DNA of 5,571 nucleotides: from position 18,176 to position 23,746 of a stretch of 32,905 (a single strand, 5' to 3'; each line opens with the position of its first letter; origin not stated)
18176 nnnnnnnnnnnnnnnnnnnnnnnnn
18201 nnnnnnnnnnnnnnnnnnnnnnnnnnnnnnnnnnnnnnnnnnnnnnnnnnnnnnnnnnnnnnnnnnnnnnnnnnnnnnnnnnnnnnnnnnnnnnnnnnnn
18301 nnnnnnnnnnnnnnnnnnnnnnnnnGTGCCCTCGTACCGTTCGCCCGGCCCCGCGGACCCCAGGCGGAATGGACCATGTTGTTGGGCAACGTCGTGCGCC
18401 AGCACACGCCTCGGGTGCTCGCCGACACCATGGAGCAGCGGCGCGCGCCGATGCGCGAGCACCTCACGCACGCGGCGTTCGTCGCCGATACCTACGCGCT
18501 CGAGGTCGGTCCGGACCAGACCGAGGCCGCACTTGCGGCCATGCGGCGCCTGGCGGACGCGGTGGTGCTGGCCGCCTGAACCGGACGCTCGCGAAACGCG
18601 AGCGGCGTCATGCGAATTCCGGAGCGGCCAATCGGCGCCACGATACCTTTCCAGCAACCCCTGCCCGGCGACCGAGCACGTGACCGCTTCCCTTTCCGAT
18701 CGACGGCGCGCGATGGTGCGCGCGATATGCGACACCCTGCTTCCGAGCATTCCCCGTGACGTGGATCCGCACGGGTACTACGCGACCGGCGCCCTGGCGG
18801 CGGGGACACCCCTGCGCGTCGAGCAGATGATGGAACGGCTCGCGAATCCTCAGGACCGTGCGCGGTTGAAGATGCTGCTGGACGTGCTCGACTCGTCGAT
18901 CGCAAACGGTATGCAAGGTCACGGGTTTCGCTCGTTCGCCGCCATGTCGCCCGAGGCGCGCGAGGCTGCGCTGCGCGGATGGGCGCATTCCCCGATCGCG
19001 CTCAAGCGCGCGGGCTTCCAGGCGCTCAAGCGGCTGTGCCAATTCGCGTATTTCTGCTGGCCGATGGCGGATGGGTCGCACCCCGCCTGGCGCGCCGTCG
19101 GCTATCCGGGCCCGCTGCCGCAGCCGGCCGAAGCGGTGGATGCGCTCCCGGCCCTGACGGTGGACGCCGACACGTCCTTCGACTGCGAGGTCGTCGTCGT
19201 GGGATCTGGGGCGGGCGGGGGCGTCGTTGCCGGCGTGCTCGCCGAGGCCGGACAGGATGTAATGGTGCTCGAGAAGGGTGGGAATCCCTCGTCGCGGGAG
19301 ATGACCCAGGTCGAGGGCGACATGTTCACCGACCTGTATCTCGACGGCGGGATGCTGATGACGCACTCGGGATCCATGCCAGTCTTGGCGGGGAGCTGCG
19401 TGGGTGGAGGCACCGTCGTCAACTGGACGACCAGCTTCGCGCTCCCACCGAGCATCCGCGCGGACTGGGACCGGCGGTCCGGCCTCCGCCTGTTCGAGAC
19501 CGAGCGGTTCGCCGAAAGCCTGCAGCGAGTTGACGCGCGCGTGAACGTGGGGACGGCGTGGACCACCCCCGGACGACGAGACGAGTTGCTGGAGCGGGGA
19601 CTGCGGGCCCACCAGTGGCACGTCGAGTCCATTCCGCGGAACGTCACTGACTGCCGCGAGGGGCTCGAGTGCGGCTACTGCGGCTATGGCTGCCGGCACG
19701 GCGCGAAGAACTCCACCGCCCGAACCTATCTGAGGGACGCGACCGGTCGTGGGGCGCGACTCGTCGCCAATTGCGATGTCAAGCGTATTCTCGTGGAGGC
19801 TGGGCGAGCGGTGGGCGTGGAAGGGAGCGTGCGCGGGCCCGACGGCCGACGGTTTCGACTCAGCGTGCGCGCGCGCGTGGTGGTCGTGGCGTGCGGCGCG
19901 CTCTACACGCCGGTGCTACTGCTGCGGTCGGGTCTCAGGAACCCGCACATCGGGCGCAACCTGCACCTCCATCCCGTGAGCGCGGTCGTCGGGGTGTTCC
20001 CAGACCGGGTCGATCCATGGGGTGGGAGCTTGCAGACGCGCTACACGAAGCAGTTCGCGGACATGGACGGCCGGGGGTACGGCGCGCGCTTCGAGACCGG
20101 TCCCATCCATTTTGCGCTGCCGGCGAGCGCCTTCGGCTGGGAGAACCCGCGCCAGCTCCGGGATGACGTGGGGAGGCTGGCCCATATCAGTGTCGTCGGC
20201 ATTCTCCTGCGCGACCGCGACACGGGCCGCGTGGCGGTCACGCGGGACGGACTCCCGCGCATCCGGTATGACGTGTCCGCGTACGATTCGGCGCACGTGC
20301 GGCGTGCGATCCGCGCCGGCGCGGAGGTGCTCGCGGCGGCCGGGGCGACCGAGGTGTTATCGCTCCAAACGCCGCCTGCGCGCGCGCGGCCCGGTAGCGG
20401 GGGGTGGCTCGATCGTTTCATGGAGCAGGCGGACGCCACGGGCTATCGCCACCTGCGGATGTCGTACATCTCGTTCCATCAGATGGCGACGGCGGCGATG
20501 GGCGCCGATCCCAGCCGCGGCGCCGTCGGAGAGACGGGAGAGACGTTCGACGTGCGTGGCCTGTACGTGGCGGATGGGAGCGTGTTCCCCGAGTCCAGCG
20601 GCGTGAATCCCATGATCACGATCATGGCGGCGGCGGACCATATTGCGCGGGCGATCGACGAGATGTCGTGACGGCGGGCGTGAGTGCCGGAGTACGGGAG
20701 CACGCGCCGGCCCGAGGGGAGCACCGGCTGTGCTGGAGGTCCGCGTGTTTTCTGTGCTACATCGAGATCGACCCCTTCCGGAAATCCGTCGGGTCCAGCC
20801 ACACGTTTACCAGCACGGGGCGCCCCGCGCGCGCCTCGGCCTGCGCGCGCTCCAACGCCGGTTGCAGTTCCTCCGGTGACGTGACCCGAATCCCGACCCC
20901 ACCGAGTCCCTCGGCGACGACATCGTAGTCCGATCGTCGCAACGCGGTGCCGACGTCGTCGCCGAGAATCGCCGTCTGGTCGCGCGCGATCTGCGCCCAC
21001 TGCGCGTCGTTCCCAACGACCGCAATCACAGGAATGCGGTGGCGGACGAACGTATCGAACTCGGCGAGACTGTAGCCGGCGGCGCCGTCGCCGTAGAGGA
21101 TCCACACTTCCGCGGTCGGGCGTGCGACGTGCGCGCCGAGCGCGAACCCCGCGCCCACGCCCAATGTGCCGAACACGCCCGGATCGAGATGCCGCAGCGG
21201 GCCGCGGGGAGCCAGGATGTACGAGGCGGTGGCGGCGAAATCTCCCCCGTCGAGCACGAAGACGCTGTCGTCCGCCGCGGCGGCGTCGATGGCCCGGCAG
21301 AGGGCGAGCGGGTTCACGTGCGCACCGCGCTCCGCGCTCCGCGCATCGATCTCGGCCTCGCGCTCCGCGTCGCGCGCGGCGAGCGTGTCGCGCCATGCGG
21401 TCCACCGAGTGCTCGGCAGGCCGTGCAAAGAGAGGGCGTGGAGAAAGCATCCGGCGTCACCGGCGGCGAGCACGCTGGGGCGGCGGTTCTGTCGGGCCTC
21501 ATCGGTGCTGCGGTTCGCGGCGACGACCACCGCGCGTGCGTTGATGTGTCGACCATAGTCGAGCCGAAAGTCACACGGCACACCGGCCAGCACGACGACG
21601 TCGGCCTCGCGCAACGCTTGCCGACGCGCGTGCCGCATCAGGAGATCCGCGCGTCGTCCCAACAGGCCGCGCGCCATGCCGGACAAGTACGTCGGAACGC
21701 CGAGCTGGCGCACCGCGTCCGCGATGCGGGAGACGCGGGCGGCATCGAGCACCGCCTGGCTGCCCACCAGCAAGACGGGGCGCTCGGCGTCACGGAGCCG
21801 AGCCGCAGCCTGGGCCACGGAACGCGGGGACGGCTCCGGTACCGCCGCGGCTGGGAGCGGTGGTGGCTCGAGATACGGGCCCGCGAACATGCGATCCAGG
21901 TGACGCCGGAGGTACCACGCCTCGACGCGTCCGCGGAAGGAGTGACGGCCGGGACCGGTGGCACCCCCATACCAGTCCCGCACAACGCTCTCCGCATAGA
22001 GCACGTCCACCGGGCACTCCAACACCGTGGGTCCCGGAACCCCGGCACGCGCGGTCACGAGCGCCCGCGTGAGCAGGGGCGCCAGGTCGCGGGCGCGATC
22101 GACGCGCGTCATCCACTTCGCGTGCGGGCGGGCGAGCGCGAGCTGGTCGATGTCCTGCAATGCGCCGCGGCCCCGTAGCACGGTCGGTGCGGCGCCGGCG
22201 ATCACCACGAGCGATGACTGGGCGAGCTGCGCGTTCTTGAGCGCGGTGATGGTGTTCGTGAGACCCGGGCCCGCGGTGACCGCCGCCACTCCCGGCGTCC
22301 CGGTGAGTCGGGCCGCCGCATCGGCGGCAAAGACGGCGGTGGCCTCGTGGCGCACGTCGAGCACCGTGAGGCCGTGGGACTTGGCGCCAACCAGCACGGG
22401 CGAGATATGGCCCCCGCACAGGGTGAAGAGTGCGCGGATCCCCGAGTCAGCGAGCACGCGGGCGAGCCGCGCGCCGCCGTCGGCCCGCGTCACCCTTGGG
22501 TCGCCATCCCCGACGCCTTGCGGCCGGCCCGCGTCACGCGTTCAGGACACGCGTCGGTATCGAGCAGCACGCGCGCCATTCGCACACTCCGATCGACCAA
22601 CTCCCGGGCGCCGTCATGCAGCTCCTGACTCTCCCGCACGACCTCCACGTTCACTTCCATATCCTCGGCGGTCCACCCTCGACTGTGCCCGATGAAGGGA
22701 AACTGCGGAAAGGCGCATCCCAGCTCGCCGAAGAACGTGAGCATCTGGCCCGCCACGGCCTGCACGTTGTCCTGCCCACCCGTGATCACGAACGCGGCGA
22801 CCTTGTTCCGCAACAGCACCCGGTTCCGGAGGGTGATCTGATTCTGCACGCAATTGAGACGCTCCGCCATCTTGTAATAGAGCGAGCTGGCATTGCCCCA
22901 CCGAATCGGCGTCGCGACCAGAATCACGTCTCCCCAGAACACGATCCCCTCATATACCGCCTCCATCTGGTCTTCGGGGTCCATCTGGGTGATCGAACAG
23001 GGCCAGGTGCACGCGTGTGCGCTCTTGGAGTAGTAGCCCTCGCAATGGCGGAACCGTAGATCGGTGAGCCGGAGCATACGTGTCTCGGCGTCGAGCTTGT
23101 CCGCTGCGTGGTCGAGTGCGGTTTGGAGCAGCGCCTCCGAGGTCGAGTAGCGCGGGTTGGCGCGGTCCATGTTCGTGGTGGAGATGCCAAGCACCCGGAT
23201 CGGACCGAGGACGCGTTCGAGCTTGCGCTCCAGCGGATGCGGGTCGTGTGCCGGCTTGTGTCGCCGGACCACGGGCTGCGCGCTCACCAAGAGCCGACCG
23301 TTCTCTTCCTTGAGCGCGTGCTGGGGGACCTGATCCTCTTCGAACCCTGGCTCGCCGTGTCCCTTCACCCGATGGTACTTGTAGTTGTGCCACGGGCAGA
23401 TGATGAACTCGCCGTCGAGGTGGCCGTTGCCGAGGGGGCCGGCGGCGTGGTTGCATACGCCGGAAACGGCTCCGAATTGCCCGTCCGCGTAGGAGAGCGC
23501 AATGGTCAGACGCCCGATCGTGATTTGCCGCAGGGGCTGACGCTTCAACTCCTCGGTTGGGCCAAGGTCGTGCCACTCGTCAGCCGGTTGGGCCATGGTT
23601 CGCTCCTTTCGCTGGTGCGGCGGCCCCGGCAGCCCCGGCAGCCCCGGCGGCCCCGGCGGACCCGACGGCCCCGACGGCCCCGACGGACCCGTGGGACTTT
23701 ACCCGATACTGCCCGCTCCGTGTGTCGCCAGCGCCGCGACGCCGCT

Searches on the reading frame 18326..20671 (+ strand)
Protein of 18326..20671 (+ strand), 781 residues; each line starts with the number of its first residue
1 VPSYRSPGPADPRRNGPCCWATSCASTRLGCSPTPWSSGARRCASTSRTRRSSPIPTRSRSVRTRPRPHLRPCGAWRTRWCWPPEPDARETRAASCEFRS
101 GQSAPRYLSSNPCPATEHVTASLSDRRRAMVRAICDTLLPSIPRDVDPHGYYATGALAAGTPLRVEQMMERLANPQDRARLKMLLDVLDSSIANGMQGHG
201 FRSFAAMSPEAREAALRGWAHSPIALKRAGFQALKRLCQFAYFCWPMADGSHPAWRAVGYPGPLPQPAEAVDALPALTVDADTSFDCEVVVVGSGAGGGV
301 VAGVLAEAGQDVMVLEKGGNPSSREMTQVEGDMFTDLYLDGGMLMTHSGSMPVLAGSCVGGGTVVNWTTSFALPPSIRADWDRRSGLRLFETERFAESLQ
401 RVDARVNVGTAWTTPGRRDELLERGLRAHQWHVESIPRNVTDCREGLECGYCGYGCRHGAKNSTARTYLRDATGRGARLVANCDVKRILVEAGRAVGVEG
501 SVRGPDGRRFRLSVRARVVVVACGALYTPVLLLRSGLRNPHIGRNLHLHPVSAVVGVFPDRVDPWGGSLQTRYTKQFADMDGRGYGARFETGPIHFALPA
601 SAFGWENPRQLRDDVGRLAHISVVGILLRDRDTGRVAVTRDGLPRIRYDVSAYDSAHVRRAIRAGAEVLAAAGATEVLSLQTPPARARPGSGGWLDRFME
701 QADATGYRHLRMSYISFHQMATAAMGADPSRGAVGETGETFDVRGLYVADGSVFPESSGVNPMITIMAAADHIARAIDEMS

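Call 3: search_protein_families(library=pfam, proteins=[window:18326-20671:+])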
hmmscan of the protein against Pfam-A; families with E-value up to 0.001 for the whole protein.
window:18326-20671:+ (781 aa): 7 families
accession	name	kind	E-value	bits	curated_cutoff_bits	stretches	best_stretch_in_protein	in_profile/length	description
PF00732.25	GMC_oxred_N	-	4.2e-53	180.8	23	1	335-551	2-218/218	GMC oxidoreductase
PF05199.19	GMC_oxred_C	-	3.4e-23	83.2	24.6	1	632-770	3-139/139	GMC oxidoreductase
PF13618.11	Gluconate_2-dh3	-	9e-13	49.2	23.4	1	127-262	3-135/135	Gluconate 2-dehydrogenase subunit 3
PF01266.30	DAO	-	4.7e-11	43.3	27.9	1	289-608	2-279/353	FAD dependent oxidoreductase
PF00890.30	FAD_binding_2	-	1.8e-05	24.5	20.4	0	289-320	2-33/414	FAD binding domain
PF13450.12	NAD_binding_8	-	0.0003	21.4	21.9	0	291-330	1-40/68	NAD(P)-binding Rossmann-like domain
PF01494.25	FAD_binding_3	-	0.00082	19.1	22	0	286-320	1-35/349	FAD binding domain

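Call 4: search_protein_families(library=ncbifam, proteins=[window:18326-20671:+])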
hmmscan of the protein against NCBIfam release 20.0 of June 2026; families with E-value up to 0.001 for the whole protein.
window:18326-20671:+ (781 aa): 11 families
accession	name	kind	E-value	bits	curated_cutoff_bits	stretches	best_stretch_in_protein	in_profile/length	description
NF058674.1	CholsOxChoxAB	equivalog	4.7e-23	81.5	850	3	717-776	472-531/535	cholesterol oxidase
TIGR04542.1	GMC_mycofac_2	equivalog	3.6e-19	69.1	400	2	289-539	2-239/425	mycofactocin system GMC family oxidoreductase MftG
NF002550.0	PRK02106.1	subfamily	8e-19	67.6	605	1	457-557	195-292/563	choline dehydrogenase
TIGR03970.1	mycofact_MftG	equivalog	2e-16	60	387.45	1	458-775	190-484/487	mycofactocin dehydrogenase MftG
TIGR01810.1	betA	equivalog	1e-12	47.5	732.1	1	457-557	188-285/532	choline dehydrogenase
NF038210.1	GMC_mycofac_3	equivalog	7.2e-11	41.6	300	1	289-325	1-37/418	mycofactocin system GMC family oxidoreductase MftG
TIGR02462.1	pyranose_ox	equivalog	2.4e-06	26.7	544.9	0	716-777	482-543/548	pyranose oxidase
NF004789.0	PRK06134.1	subfamily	1.1e-05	24.3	747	0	280-318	6-44/581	FAD-dependent oxidoreductase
NF007450.0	PRK10015.1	subfamily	8.7e-05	21.4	466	1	288-328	7-47/429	FAD-dependent oxidoreductase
NF045637.1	carotdesatCrtDProt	equivalog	0.00051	18.7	580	0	289-323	1-35/485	1-hydroxycarotenoid 3,4-desaturase CrtD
NF005091.0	PRK06522.2-2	equivalog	0.00085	18.6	252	0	288-321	3-36/302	2-dehydropantoate 2-reductase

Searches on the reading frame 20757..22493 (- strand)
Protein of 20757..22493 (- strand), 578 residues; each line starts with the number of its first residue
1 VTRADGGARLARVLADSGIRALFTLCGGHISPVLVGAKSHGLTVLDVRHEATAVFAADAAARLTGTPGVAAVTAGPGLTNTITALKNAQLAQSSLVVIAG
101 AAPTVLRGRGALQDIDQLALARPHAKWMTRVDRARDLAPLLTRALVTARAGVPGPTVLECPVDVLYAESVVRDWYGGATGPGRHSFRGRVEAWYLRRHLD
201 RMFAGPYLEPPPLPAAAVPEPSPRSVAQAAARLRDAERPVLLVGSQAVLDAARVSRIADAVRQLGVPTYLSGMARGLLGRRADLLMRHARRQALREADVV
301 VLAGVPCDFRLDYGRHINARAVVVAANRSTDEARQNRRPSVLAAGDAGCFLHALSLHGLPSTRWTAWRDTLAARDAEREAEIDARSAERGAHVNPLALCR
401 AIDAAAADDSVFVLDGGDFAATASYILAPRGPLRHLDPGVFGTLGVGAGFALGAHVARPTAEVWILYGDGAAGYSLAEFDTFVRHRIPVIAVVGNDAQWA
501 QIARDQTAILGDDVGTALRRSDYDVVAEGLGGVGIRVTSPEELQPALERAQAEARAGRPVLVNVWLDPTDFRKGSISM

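Call 3: search_protein_families(library=pfam, proteins=[window:20757-22493:-])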
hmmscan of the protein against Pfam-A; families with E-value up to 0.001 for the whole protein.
window:20757-22493:- (578 aa): 3 families
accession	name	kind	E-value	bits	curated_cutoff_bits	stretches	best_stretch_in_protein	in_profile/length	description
PF02776.23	TPP_enzyme_N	-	1.6e-32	112.2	26.8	1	6-120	3-119/119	Thiamine pyrophosphate enzyme, N-terminal TPP binding domain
PF02775.26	TPP_enzyme_C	-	1.7e-29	103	21.9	1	415-564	1-151/151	Thiamine pyrophosphate enzyme, C-terminal TPP binding domain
PF00205.28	TPP_enzyme_M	-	2.6e-13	50.3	30.4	1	226-354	1-137/137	Thiamine pyrophosphate enzyme, central domain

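Call 4: search_protein_families(library=ncbifam, proteins=[window:20757-22493:-])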
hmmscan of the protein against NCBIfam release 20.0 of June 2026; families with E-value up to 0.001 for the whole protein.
window:20757-22493:- (578 aa): 51 families (the best 25 are shown)
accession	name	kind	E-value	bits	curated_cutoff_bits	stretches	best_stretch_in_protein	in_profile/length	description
NF004516.0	PRK05858.1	equivalog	2.1e-121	406.2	587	2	215-570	188-539/548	acetolactate synthase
NF058623.1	HdaclCoAlyACT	equivalog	1.8e-84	284.4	600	2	217-557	193-535/575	2-hydroxyacyl-CoA lyase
NF006721.0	PRK09259.1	equivalog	6.4e-68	229.8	557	2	216-570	198-554/574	oxalyl-CoA decarboxylase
NF006122.0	PRK08266.1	subfamily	1.6e-64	218.3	571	2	212-566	181-524/543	hypothetical protein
TIGR03254.1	oxalate_oxc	equivalog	6.2e-61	206.7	739.4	2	221-570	191-541/554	oxalyl-CoA decarboxylase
TIGR00118.1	acolac_lg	equivalog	7.9e-58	196.3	538.35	2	6-168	3-165/557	biosynthetic-type acetolactate synthase large subunit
NF005713.0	PRK07525.1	subfamily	6.7e-56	189.9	620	2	365-566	354-562/592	sulfoacetaldehyde acetyltransferase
NF006378.0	PRK08617.1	equivalog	1e-54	185.8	510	2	6-168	10-172/556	acetolactate synthase AlsS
NF005712.0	PRK07524.1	subfamily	2e-54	184.9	500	1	7-564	6-527/536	5-guanidino-2-oxopentanoate decarboxylase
NF006052.0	PRK08199.1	subfamily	2.7e-54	184.4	539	2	4-171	8-176/559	thiamine pyrophosphate protein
TIGR03457.1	sulphoacet_xsc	equivalog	3.2e-52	177.7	676.4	2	366-568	350-558/579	sulfoacetaldehyde acetyltransferase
NF006524.0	PRK08978.1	equivalog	9e-51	172.8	738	2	6-174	3-171/548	acetolactate synthase 2 catalytic subunit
TIGR02418.1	acolac_catab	equivalog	8.7e-50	169.7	551.1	2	219-569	178-532/539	acetolactate synthase AlsS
NF004710.0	PRK06048.1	equivalog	1.2e-49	169.3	976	2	5-168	9-172/561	acetolactate synthase large subunit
NF005860.0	PRK07789.1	equivalog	5.7e-48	163.6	881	2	4-170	34-201/615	acetolactate synthase large subunit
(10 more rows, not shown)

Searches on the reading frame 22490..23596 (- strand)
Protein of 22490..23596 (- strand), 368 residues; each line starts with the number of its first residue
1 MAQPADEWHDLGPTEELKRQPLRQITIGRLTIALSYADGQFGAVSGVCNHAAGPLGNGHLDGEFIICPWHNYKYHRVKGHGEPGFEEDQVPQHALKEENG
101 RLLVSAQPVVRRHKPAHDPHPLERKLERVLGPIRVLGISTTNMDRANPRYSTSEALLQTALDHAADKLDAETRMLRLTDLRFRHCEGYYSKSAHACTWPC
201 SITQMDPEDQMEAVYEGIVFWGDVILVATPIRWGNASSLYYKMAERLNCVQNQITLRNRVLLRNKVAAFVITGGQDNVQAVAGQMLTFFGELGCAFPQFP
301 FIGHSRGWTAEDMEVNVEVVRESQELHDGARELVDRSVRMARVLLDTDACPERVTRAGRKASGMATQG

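Call 3: search_protein_families(library=pfam, proteins=[window:22490-23596:-])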
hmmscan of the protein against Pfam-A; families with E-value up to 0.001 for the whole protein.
window:22490-23596:- (368 aa): 3 families
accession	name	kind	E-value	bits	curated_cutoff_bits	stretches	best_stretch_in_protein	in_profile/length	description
PF00355.32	Rieske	-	2.3e-11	43.9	20.3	1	7-80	1-74/88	Rieske [2Fe-2S] domain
PF03358.20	FMN_red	-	7e-10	39.1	24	1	150-295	13-138/152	NADPH-dependent FMN reductase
PF22543.2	Rieske_4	-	0.00011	23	28.4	1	16-80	8-76/119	Soluble Rieske-type ferredoxin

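Call 4: search_protein_families(library=ncbifam, proteins=[window:22490-23596:-])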
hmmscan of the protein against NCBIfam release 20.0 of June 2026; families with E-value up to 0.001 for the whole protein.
window:22490-23596:- (368 aa): 4 families
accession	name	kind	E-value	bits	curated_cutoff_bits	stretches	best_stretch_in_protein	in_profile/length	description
NF041683.1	ant_diox_AndAb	equivalog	1.5e-06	28.3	150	1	7-71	1-65/100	anthranilate 1,2-dioxygenase ferredoxin subunit AndAb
TIGR02378.1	nirD_assim_sml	equivalog_domain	3.4e-05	23.9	74.65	1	7-104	1-103/105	nitrite reductase small subunit NirD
NF007422.0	PRK09965.1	equivalog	5.2e-05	23.3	113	1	30-104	24-98/106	bifunctional 3-phenylpropionate/cinnamic acid dioxygenase ferredoxin subunit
NF052579.1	BetMthstMoxSdmAMthl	equivalog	0.00016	20.7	600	1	6-75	16-86/351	4beta-methylsterol monooxygenase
